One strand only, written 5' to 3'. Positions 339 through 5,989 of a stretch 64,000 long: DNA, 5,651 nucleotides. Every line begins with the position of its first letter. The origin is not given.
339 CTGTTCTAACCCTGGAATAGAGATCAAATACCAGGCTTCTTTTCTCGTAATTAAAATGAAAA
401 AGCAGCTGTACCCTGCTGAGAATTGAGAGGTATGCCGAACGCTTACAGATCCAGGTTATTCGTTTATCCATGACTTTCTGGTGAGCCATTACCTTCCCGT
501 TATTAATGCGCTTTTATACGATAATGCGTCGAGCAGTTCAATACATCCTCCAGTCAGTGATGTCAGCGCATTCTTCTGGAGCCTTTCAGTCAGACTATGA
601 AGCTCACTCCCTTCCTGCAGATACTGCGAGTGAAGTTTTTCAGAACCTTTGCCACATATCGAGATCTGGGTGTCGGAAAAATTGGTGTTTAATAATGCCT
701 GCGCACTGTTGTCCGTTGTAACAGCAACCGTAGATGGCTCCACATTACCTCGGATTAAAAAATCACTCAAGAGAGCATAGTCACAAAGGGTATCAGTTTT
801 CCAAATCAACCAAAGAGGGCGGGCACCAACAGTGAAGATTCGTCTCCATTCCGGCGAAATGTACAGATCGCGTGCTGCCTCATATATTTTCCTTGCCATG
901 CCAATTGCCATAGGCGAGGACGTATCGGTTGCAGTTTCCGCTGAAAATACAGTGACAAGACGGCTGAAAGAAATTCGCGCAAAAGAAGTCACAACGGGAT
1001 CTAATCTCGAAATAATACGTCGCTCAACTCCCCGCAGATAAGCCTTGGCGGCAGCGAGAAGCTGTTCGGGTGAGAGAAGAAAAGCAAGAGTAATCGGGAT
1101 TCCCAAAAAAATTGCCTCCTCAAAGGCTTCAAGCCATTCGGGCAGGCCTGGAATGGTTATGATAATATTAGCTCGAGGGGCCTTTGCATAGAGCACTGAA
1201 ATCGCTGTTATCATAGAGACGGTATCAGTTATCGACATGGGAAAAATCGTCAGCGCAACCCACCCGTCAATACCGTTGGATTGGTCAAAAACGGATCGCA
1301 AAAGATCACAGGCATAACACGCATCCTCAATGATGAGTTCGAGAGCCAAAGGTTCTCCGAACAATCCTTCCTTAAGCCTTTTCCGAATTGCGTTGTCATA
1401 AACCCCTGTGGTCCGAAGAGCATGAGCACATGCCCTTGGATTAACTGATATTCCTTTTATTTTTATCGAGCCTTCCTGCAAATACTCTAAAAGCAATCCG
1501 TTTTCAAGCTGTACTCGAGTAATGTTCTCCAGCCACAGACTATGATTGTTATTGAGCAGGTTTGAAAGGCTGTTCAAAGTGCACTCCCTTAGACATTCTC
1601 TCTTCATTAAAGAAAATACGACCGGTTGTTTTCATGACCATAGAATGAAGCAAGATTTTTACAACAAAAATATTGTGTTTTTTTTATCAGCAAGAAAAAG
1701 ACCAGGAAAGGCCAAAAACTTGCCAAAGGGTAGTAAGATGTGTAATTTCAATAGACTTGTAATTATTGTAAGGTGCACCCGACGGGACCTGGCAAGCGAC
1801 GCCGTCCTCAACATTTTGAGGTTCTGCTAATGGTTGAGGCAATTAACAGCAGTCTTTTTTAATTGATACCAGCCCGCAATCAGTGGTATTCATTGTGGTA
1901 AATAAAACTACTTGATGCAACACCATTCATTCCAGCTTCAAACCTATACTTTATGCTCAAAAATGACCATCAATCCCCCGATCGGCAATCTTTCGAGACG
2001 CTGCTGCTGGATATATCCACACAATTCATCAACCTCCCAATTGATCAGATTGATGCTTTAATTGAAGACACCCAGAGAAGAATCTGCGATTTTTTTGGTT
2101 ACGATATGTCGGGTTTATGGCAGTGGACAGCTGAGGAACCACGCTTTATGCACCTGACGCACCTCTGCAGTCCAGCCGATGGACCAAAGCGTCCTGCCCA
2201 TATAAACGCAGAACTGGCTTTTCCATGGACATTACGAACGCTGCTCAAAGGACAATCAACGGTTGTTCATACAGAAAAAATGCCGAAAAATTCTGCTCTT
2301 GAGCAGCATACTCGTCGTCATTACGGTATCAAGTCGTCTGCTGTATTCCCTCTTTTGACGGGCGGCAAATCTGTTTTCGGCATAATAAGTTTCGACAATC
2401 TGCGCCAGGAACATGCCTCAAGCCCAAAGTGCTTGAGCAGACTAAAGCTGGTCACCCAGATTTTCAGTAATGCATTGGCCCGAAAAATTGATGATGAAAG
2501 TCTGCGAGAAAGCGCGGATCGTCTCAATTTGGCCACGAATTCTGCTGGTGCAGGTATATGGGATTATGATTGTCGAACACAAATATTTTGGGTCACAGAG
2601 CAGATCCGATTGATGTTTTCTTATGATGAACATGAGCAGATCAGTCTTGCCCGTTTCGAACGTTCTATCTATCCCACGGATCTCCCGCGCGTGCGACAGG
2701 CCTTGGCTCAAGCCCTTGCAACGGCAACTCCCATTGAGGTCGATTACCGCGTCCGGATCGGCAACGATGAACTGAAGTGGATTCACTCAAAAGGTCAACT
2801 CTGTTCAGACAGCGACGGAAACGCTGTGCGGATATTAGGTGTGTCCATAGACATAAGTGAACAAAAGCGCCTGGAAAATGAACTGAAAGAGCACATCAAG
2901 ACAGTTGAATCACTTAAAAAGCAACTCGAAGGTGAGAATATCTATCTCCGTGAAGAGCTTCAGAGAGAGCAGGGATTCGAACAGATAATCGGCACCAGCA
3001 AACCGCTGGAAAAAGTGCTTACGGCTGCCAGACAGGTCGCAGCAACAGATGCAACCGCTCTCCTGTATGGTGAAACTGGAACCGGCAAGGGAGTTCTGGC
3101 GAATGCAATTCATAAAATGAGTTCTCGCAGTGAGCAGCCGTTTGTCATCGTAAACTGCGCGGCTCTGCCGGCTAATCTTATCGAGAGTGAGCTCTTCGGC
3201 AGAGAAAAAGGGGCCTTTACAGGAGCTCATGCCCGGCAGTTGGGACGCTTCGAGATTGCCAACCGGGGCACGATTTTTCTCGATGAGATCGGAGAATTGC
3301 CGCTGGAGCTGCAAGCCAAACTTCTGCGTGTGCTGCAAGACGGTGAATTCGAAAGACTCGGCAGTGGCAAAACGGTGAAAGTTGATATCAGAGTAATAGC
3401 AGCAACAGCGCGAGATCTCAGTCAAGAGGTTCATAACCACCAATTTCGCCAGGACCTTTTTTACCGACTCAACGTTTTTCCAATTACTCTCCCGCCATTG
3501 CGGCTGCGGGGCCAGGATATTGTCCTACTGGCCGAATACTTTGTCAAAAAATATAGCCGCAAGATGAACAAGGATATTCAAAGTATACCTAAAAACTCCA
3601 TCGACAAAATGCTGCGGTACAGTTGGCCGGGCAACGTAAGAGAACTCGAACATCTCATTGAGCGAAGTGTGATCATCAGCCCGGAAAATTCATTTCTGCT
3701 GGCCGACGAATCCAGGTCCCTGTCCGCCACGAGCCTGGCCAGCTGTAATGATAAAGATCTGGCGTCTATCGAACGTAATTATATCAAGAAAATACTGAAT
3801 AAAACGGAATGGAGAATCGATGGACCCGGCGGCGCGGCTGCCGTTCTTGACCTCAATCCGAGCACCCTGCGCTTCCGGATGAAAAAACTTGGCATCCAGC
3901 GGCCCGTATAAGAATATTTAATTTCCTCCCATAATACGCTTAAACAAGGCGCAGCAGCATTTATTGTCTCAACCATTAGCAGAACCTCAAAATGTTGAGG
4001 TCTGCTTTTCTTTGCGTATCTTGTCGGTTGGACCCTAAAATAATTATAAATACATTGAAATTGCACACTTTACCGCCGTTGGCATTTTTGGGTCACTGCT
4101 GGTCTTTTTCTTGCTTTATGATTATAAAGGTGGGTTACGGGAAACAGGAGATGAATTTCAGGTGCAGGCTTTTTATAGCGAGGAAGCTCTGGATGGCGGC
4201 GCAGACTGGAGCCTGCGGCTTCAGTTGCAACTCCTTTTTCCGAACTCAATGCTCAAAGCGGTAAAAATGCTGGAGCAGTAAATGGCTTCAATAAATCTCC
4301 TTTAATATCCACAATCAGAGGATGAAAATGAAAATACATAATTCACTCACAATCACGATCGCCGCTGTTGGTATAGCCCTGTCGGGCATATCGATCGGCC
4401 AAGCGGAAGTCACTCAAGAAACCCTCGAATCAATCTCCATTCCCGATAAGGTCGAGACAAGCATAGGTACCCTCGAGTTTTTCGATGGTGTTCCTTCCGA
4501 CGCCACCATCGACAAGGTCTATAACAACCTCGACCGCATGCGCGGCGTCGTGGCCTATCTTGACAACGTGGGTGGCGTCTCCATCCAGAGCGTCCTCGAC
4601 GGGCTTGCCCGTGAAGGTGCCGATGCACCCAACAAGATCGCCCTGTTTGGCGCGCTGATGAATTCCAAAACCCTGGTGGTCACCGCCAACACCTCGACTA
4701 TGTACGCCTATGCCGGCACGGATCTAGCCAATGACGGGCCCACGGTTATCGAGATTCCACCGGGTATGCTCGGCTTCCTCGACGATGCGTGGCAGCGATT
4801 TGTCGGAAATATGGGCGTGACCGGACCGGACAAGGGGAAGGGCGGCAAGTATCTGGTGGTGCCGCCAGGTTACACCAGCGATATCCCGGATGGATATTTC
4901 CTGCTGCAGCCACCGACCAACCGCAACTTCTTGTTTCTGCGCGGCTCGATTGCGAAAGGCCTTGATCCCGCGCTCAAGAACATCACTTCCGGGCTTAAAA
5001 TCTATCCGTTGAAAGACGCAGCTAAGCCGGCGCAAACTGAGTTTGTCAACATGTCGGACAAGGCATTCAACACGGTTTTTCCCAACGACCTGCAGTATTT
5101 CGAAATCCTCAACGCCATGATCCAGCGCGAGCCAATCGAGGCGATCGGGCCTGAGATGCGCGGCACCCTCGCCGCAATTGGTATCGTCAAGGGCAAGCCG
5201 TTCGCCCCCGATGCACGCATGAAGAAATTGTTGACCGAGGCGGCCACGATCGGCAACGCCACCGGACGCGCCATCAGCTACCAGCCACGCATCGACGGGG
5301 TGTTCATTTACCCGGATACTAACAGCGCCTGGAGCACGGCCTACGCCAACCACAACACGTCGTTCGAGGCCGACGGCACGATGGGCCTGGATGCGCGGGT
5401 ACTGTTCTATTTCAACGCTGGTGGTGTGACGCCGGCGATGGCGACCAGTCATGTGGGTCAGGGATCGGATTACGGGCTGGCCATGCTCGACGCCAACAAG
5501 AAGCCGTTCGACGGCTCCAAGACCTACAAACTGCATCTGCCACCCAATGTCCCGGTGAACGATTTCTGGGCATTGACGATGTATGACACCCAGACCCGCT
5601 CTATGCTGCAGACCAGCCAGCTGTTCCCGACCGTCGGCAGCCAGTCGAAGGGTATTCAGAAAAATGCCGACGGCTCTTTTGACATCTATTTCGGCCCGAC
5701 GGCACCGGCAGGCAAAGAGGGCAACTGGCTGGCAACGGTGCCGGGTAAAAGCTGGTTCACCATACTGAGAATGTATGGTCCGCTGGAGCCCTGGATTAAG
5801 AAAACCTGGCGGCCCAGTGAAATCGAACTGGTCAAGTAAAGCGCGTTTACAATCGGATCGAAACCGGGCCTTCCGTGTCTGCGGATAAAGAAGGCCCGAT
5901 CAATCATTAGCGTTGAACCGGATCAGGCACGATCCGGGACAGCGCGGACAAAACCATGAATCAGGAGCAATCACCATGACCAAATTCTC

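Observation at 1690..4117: The sigma-54 activator gene is bracketed by a mirrored ~155-bp promoter/UAS cassette that fires outward in both directions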

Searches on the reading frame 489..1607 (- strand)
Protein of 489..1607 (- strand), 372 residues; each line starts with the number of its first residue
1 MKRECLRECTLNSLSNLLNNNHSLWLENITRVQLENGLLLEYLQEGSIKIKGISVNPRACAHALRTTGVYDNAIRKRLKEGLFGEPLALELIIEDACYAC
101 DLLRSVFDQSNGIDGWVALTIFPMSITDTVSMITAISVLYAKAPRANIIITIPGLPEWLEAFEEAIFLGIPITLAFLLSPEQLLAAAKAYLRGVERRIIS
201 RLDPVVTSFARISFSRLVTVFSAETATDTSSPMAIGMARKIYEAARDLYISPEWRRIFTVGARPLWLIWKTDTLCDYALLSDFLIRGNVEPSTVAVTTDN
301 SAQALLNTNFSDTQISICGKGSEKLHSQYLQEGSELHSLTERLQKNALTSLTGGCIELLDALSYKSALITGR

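Call 5: search_protein_families(library=pfam, proteins=[window:489-1607:-], max_evalue=0.01)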
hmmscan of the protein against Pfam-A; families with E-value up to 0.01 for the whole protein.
window:489-1607:- (372 aa): 1 family
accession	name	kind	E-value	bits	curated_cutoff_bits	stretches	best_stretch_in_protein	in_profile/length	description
PF00923.25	TAL_FSA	-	2.5e-15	57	27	1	49-249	19-197/285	Transaldolase/Fructose-6-phosphate aldolase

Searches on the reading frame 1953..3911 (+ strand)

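Call 5: search_protein_families(library=pfam, proteins=[window:1953-3911:+], max_evalue=0.01)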
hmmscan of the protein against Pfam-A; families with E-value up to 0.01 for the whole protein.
window:1953-3911:+ (652 aa): 13 families
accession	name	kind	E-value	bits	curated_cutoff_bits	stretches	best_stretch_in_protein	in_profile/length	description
PF00158.32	Sigma54_activat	-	2.2e-70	236.1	20.2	1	345-511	1-167/168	Sigma-54 interaction domain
PF25601.1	AAA_lid_14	-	5.3e-19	68.3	27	1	517-582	1-66/87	AAA+ ATPase lid domain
PF14532.12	Sigma54_activ_2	-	9.1e-17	62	25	1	346-516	1-138/138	Sigma-54 interaction domain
PF08447.18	PAS_3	-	1.3e-12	48.3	25.6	1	214-297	4-88/89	PAS fold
PF01590.32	GAF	-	1.4e-06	29.3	22.4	1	33-171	2-129/133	GAF domain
PF07728.20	AAA_5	-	1.8e-06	28.4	22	1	370-485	3-121/139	AAA domain (dynein-related subfamily)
PF07724.20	AAA_2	-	6.8e-06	26.6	27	1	368-494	5-132/166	AAA domain (Cdc48 subfamily)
PF00004.35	AAA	-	1.1e-05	26.3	21.2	1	370-494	2-115/131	ATPase family associated with various cellular activities (AAA)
PF02954.25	HTH_8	-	1.1e-05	25.5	22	1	603-646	2-42/42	Bacterial regulatory protein, Fis family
PF08448.16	PAS_4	-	0.00054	20.6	23.1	1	238-306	42-110/110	PAS fold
PF13191.12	AAA_16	-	0.0016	19.4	32.6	1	351-421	8-85/167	AAA ATPase domain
PF01078.27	Mg_chelatase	-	0.0017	18.2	20.3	0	360-391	16-47/207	Magnesium chelatase, subunit ChlI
PF13185.12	GAF_2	-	0.0034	18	28.6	1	35-165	6-125/136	GAF domain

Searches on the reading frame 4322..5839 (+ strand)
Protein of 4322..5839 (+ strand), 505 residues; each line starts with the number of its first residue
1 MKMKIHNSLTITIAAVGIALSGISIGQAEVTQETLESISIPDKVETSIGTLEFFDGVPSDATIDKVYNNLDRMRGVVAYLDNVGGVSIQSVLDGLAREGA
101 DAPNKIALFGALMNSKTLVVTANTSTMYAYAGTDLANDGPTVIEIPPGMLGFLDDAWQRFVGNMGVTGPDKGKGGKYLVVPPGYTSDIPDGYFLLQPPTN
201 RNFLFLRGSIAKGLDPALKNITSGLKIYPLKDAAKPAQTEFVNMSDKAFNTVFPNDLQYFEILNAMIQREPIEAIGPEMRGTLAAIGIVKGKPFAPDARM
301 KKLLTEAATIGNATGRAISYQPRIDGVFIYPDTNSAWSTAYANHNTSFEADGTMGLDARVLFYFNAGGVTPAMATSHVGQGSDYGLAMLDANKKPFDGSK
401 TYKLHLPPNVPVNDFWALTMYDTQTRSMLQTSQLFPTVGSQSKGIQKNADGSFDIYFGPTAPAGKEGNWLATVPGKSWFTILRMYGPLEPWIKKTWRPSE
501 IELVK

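Call 5: search_protein_families(library=pfam, proteins=[window:4322-5839:+], max_evalue=0.01)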
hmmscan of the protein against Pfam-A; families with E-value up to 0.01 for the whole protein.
window:4322-5839:+ (505 aa): 2 families
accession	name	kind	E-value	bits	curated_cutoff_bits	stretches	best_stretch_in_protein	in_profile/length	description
PF06742.16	DUF1214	-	7.1e-32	110.7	25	1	384-488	4-111/112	Protein of unknown function (DUF1214)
PF06863.17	DUF1254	-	7.9e-24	84.8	22.2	1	104-229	2-133/133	Protein of unknown function (DUF1254)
